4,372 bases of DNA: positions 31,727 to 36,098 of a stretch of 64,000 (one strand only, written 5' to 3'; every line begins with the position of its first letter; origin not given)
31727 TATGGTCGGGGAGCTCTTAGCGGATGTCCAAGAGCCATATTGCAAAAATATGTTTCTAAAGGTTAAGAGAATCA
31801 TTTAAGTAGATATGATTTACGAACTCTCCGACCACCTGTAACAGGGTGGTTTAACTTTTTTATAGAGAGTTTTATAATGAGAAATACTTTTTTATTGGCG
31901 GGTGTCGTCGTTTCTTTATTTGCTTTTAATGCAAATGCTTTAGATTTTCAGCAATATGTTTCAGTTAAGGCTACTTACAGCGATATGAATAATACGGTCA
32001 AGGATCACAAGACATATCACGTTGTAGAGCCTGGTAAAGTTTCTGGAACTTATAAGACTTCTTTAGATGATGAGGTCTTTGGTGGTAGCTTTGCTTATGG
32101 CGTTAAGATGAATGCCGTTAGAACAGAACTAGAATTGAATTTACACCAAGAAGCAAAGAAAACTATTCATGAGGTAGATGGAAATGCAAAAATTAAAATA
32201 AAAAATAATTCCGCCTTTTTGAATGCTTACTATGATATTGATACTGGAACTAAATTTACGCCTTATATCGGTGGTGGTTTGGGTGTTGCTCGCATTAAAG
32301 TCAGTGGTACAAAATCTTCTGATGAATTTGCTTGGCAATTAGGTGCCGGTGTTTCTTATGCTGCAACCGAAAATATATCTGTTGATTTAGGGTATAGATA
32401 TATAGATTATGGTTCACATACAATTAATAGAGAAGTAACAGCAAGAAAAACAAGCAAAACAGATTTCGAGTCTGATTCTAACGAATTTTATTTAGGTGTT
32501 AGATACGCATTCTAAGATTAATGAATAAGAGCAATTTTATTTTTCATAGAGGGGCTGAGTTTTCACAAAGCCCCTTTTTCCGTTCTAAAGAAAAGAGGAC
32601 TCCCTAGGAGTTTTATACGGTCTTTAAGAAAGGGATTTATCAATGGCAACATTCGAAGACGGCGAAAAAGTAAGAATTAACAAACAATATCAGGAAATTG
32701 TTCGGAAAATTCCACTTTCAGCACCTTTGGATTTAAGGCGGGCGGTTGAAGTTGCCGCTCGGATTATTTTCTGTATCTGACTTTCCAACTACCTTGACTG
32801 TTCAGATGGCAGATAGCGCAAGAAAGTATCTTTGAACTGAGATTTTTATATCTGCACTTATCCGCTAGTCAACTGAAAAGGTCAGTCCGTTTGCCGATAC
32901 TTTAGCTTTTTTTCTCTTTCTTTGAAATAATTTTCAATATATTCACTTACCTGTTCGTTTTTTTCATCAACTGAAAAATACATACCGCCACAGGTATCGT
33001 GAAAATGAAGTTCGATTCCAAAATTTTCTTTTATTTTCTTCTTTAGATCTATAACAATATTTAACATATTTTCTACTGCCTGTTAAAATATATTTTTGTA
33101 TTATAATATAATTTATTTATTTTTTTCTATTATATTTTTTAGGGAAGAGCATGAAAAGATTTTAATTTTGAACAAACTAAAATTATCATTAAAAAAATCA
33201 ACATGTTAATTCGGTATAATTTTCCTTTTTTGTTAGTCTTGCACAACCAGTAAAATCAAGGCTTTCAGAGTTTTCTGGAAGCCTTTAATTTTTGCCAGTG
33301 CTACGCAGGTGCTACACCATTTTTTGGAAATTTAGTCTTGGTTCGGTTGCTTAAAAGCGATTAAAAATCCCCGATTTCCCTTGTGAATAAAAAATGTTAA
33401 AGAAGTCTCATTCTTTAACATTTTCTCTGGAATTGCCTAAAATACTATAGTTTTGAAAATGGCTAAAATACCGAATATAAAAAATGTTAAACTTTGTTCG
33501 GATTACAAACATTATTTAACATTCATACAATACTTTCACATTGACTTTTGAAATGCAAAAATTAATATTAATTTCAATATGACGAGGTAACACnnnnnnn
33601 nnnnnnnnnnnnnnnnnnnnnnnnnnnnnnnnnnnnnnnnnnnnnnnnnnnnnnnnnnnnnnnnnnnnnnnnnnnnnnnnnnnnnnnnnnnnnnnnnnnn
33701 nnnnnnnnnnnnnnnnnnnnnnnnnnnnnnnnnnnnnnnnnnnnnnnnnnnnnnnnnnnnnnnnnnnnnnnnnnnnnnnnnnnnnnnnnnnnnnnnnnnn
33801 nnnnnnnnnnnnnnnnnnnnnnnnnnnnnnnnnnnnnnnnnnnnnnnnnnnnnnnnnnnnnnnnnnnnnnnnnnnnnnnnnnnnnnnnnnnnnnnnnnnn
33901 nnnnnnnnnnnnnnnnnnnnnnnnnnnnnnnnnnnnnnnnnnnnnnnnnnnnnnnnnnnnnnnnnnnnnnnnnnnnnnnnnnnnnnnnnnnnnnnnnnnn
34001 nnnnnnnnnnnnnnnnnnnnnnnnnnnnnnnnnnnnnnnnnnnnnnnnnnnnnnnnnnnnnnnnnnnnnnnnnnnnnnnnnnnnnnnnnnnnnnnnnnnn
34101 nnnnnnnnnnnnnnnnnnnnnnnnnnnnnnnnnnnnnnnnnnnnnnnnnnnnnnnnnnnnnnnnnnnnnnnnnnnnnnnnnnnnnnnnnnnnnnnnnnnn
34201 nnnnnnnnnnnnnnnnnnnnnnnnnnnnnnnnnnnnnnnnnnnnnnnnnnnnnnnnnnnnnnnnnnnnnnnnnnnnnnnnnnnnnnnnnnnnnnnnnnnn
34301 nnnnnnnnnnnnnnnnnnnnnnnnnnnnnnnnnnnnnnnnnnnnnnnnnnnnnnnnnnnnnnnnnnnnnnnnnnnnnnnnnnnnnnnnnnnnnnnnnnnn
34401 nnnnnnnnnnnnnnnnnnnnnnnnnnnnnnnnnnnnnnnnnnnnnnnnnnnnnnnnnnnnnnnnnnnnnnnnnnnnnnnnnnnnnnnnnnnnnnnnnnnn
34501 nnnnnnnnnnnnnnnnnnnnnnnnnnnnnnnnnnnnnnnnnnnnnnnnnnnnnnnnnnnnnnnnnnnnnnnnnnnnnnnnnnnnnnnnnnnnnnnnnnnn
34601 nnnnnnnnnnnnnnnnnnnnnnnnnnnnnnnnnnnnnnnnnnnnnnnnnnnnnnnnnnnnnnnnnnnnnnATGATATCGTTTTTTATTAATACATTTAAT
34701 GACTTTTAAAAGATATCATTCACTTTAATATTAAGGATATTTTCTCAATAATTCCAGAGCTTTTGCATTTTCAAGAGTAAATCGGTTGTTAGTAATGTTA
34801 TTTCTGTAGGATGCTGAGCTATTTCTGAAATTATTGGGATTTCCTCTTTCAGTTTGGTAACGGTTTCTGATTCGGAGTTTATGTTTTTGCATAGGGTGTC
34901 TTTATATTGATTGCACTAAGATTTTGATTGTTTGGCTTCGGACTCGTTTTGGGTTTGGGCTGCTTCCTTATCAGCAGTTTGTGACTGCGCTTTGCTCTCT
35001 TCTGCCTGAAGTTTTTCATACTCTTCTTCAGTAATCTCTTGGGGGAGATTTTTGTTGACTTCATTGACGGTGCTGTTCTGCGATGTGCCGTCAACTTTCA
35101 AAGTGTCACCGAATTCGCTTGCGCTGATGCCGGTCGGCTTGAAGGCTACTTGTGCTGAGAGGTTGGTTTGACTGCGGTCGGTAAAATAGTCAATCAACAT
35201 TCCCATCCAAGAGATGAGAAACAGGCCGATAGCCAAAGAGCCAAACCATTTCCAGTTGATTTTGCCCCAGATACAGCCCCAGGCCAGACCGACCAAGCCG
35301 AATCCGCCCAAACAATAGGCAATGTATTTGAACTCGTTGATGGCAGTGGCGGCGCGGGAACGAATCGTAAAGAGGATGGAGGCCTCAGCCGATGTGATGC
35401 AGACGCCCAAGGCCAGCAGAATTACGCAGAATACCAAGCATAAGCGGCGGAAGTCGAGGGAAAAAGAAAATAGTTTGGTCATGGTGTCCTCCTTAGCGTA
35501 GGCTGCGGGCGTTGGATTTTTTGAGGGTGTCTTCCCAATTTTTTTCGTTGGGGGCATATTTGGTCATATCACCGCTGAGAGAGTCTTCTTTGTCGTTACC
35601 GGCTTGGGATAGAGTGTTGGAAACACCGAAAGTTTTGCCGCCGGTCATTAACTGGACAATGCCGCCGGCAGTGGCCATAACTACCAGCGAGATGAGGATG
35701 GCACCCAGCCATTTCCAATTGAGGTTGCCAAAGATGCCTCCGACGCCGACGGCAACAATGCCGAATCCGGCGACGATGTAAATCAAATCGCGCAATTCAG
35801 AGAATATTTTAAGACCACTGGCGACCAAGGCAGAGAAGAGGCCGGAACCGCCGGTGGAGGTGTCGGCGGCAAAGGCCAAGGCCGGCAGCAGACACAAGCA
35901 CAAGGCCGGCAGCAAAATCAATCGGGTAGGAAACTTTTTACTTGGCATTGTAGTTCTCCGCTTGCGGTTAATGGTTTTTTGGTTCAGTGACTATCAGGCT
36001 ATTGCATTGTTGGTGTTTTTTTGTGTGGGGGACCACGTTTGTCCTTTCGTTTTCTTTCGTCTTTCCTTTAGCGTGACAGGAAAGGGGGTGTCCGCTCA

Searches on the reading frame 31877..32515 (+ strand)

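Call 10: search_protein_families(library=pfam, proteins=[window:31877-32515:+], max_evalue=0.01)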
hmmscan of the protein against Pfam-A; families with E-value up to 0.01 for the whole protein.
window:31877-32515:+ (212 aa): 8 families
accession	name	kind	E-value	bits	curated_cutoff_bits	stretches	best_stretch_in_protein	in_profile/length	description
PF13505.12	OMP_b-brl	-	7.8e-18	65.7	28.7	1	11-212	3-175/175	Outer membrane protein beta-barrel domain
PF01617.23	Surface_Ag_2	-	1e-12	48.5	22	1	107-183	132-208/247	Surface antigen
PF02462.21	Opacity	-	6.4e-08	33.2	21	1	100-183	20-110/126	Opacity family porin protein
PF05736.17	OprF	-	1.9e-05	24.9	23.5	1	66-168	51-152/184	OprF membrane domain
PF02530.20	Porin_2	-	2.5e-05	24.3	22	1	80-202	228-351/357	Porin subfamily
PF03349.22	Toluene_X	-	0.00011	21.3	29.7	1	155-210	361-417/421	Outer membrane protein transport protein (OMPP1/FadL/TodX)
PF10677.15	DUF2490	-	0.0065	16.6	29.8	0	147-209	31-92/186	Protein of unknown function (DUF2490)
PF07437.17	YfaZ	-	0.0097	16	23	0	155-187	134-166/180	YfaZ precursor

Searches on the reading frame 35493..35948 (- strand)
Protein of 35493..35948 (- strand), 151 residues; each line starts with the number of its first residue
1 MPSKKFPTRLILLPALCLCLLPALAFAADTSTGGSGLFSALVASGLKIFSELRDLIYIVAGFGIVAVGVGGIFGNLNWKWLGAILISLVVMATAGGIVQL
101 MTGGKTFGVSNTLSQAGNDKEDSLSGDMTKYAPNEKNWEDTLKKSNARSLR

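Call 10: search_protein_families(library=pfam, proteins=[window:35493-35948:-], max_evalue=0.01)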
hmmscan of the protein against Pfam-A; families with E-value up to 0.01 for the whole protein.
window:35493-35948:- (151 aa): 1 family
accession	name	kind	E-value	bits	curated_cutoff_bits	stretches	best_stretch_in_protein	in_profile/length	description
PF04956.18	TrbC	-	4.6e-07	30.4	27.9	1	8-100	11-97/98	TrbC/VIRB2 pilin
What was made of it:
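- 35493..35948 (-): VirB2/TrbC pilin paralog 2 (151 aa), now separated from pilin1 by the insertion. Pfam PF04956, E 4.6e-07 (call 10).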

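Call 43: find_encoding_contigs(protein=window:35493-35948:-, flank=3000, max_places=10)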
Protein window:35493-35948:- (151 aa): 10 contigs read that carry it; 5 places shown.
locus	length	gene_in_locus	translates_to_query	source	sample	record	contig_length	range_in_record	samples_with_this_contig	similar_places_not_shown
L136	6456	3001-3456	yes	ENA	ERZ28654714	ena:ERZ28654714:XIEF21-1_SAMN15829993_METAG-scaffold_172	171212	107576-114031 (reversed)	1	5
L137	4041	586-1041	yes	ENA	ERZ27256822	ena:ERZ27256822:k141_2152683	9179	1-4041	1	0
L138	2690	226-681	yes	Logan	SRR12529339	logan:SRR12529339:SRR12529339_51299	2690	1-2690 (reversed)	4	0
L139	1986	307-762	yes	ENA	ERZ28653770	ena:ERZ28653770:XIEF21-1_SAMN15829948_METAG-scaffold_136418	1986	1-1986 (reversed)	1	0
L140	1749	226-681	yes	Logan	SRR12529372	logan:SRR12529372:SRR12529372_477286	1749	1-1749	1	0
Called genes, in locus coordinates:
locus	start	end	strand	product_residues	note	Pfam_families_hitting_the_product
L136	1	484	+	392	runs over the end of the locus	PF04748:Polysacc_deac_2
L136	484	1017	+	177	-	PF00293:NUDIX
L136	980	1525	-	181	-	-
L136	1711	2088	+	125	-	PF04956:TrbC (weak)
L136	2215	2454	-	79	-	-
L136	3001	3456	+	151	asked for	PF04956:TrbC (weak)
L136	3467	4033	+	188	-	-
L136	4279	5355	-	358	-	-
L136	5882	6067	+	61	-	-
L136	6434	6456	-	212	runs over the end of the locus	PF13505:OMP_b-brl, PF02462:Opacity, PF05736:OprF (weak), PF01617:Surface_Ag_2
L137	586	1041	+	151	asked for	PF04956:TrbC (weak)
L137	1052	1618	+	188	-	-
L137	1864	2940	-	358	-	-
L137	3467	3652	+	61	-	-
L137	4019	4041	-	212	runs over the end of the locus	PF13505:OMP_b-brl, PF02462:Opacity, PF05736:OprF (weak), PF01617:Surface_Ag_2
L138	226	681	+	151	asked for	PF04956:TrbC (weak)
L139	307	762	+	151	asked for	PF04956:TrbC (weak)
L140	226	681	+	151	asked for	PF04956:TrbC (weak)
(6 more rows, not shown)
